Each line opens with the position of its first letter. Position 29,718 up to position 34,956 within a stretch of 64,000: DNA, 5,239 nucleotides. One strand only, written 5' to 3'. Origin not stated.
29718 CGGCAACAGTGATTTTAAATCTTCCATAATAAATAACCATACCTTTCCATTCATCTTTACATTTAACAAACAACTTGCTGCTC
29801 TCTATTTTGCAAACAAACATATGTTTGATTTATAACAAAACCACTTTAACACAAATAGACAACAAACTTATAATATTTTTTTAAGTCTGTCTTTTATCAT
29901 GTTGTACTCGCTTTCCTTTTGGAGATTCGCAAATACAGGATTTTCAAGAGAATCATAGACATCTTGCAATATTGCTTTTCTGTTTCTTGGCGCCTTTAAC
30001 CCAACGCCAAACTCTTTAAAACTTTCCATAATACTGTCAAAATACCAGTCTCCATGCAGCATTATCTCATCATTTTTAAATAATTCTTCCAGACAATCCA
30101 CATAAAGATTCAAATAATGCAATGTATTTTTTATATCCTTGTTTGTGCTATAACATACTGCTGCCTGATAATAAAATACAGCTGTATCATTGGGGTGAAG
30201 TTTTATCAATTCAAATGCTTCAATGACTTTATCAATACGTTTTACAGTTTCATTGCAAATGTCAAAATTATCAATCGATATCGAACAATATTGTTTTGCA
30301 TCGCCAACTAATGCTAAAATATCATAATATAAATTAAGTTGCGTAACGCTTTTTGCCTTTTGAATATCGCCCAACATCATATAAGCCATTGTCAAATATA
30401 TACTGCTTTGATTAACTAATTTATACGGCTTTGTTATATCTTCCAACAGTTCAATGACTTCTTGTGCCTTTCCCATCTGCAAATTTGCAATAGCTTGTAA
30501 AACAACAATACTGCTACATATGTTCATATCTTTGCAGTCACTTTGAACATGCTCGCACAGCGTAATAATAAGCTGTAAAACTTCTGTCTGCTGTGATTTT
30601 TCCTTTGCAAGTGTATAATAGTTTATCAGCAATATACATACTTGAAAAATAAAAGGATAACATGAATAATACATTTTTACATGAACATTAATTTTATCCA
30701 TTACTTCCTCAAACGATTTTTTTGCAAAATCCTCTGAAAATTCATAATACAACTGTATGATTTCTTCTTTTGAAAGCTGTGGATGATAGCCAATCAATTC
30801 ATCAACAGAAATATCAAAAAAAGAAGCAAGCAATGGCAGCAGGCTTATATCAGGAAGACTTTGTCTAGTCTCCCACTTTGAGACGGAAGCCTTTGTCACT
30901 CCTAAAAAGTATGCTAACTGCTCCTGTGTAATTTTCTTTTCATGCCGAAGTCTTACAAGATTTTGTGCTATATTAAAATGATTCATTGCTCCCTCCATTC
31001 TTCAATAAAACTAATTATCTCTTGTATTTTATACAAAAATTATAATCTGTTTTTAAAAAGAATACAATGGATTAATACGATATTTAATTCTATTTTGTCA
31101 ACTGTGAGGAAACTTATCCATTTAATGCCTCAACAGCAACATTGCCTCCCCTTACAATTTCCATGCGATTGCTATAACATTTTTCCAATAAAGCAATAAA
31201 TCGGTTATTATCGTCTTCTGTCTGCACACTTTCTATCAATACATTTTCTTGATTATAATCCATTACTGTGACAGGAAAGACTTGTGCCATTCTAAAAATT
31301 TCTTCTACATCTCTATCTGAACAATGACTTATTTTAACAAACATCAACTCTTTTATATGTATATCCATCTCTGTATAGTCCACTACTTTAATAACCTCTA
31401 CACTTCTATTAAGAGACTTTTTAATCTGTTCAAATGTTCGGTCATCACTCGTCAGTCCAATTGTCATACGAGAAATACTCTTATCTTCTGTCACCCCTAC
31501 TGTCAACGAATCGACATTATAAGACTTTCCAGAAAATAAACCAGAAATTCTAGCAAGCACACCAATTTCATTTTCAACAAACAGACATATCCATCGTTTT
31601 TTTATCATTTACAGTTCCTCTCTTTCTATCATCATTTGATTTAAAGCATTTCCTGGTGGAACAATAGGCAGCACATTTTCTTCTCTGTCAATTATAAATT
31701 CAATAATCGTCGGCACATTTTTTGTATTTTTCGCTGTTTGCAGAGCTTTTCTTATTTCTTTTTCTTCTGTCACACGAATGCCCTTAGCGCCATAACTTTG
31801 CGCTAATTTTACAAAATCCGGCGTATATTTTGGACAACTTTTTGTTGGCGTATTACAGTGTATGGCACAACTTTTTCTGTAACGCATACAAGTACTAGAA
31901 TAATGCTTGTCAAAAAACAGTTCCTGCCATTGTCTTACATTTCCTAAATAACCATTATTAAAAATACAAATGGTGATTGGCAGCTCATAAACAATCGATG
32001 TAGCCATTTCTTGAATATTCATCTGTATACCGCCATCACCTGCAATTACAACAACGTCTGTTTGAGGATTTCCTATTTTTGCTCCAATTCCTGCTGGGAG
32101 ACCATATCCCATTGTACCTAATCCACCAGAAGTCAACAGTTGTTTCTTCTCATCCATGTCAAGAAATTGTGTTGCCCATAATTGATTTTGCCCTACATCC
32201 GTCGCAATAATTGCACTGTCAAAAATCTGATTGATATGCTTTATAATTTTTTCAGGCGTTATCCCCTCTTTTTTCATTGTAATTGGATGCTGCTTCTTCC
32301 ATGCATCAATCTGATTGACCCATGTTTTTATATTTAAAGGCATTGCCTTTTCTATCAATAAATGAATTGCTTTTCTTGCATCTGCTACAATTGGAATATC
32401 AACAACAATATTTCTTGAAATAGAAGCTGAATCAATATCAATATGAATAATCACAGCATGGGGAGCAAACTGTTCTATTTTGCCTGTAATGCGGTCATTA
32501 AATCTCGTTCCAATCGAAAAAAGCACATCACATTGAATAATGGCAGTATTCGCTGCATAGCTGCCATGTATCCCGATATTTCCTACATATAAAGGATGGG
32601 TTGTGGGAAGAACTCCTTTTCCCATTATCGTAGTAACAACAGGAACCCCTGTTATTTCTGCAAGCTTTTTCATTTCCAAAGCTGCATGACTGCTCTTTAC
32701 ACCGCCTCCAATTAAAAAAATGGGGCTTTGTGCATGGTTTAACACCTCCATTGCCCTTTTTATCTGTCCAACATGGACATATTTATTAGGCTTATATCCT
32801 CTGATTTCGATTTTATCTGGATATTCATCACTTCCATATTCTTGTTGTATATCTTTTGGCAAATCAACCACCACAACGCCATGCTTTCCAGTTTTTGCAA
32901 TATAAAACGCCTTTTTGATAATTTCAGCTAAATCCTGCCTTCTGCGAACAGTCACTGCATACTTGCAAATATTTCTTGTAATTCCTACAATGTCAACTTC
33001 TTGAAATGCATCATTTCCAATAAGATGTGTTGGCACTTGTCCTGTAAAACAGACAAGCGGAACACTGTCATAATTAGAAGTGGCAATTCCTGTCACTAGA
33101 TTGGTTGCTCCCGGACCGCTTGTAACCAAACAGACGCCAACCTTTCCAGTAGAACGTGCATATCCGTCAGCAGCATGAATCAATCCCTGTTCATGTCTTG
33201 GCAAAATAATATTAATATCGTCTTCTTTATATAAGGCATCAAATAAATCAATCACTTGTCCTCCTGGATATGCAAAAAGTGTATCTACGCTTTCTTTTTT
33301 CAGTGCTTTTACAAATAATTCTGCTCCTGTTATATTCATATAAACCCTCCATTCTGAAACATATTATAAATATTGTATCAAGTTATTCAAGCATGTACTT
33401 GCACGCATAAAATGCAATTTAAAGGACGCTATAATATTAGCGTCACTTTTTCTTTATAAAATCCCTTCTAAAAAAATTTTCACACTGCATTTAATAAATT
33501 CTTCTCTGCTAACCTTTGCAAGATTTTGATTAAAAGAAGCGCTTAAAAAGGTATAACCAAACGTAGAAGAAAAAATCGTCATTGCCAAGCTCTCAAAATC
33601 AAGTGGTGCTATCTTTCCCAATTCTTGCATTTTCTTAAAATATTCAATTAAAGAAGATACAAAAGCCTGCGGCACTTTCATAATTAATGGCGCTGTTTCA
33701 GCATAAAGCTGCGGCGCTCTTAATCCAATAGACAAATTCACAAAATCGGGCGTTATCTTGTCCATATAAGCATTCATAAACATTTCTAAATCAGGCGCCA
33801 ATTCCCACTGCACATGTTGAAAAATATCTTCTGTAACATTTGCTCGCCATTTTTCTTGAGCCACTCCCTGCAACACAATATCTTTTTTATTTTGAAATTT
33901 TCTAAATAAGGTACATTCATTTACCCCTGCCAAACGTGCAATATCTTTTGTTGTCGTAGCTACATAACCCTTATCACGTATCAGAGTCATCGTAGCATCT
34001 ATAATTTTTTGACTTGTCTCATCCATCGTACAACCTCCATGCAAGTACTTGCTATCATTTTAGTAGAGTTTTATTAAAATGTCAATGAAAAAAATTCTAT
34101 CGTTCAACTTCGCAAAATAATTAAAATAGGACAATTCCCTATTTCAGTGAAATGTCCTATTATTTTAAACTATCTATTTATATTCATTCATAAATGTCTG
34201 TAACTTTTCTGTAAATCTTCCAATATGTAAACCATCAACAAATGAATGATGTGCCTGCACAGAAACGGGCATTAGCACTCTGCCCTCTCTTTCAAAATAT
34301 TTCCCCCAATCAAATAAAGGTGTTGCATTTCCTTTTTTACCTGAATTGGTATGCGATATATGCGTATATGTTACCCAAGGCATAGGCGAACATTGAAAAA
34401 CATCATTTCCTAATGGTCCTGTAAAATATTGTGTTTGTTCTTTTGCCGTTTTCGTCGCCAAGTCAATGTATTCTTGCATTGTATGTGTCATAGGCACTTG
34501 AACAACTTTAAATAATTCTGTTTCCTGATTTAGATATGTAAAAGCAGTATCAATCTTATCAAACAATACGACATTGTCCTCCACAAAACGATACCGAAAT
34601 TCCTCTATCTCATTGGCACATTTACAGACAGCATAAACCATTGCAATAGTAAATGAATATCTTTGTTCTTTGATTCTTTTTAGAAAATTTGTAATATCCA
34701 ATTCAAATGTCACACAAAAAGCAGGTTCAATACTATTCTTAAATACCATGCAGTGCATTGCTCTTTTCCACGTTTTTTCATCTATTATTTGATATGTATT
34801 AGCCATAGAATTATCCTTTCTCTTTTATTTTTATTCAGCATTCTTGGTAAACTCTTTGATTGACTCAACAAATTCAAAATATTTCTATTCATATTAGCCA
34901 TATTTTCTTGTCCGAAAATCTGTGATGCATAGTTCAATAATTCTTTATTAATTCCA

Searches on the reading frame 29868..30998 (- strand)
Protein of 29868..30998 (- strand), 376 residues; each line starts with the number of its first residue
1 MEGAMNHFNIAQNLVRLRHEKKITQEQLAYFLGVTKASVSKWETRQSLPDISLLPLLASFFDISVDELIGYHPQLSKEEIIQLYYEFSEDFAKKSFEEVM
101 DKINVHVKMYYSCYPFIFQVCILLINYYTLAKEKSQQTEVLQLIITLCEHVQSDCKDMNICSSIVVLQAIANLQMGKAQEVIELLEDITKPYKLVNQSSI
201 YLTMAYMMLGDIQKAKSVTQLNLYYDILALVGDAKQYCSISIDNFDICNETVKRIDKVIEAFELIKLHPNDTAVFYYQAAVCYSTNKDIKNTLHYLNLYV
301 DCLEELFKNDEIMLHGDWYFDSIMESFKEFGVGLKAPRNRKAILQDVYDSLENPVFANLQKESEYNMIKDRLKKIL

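Call 15: search_protein_families(library=pfam, proteins=[window:29868-30998:-], max_evalue=0.001)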
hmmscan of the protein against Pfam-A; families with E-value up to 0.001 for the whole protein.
window:29868-30998:- (376 aa): 4 families
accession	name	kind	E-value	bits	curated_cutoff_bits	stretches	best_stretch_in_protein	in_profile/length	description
PF01381.28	HTH_3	-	2.9e-10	40.5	23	1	17-68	4-55/55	Helix-turn-helix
PF13560.12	HTH_31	-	2.1e-06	28.4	27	1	14-67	6-60/64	Helix-turn-helix domain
PF13443.12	HTH_26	-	1.7e-05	25.4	22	1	13-73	1-62/63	Cro/C1-type HTH DNA-binding domain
PF07022.19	Phage_CI_repr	-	0.0009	20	22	0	25-69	15-58/65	Bacteriophage CI repressor helix-turn-helix domain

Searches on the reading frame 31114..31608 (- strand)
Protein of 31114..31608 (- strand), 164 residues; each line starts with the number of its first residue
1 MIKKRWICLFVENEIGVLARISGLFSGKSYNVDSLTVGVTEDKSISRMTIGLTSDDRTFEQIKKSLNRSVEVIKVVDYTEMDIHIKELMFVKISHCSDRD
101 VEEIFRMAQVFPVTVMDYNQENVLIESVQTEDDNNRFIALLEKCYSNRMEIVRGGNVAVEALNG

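Call 15: search_protein_families(library=pfam, proteins=[window:31114-31608:-], max_evalue=0.001)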
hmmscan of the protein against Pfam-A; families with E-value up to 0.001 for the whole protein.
window:31114-31608:- (164 aa): 5 families
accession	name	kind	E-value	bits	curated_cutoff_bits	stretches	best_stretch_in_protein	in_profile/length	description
PF22629.2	ACT_AHAS_ss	-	2.8e-18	66.3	27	1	9-74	3-67/67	AHAS small subunit-like ACT domain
PF10369.15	ALS_ss_C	-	2e-16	60.2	23.2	1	86-160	1-72/74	Small subunit of acetolactate synthase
PF13710.12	ACT_5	-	4.5e-10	39.6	27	1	16-75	4-62/62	ACT domain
PF01842.31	ACT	-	4.9e-09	36.2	27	1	10-68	6-63/66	ACT domain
PF13291.12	ACT_4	-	0.00034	21.7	27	0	9-75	11-78/80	ACT domain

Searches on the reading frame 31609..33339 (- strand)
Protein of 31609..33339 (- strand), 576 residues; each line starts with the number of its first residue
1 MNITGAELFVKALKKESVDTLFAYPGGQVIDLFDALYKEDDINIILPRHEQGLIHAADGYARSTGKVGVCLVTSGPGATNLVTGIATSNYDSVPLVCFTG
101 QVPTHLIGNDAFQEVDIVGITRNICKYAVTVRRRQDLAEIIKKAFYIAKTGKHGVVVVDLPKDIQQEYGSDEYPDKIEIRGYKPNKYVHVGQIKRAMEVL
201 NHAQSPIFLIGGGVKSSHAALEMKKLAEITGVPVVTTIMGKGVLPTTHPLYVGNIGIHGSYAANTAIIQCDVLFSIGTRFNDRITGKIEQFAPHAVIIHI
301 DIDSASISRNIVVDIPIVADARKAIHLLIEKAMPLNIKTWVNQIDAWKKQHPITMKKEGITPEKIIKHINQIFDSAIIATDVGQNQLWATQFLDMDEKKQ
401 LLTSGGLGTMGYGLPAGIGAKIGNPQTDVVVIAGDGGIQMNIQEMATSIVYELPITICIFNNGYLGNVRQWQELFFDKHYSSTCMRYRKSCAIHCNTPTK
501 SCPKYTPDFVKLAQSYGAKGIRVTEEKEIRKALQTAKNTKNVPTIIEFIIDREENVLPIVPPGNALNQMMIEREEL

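Call 15: search_protein_families(library=pfam, proteins=[window:31609-33339:-], max_evalue=0.001)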
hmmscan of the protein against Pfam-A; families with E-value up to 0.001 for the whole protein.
window:31609-33339:- (576 aa): 3 families
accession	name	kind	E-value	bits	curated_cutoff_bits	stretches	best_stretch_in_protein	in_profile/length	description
PF02775.26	TPP_enzyme_C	-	3.8e-52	176.5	21.9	1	381-547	1-150/151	Thiamine pyrophosphate enzyme, C-terminal TPP binding domain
PF00205.28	TPP_enzyme_M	-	4.2e-46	156.5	30.4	1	193-326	1-135/137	Thiamine pyrophosphate enzyme, central domain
PF02776.23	TPP_enzyme_N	-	9.6e-41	138.7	26.8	1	4-119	2-118/119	Thiamine pyrophosphate enzyme, N-terminal TPP binding domain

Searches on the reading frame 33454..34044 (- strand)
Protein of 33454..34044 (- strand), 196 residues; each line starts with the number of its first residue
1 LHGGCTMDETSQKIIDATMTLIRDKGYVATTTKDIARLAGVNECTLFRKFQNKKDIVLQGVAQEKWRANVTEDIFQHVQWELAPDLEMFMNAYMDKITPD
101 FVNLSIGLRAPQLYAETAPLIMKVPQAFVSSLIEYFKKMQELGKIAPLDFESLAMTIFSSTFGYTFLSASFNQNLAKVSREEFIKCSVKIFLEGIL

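Call 15: search_protein_families(library=pfam, proteins=[window:33454-34044:-], max_evalue=0.001)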
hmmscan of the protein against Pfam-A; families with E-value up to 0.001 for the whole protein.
window:33454-34044:- (196 aa): 1 family
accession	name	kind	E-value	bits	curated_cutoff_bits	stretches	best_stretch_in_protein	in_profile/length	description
PF00440.29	TetR_N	-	1.8e-13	50.5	24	1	14-58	1-45/47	Bacterial regulatory proteins, tetR family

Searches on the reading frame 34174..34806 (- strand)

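Call 15: search_protein_families(library=pfam, proteins=[window:34174-34806:-], max_evalue=0.001)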
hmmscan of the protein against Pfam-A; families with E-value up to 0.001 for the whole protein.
window:34174-34806:- (210 aa): 1 family
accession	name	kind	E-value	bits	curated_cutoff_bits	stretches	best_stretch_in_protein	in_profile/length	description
PF00302.23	CAT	-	3.3e-39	135.4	23.5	1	5-203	3-205/205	Chloramphenicol acetyltransferase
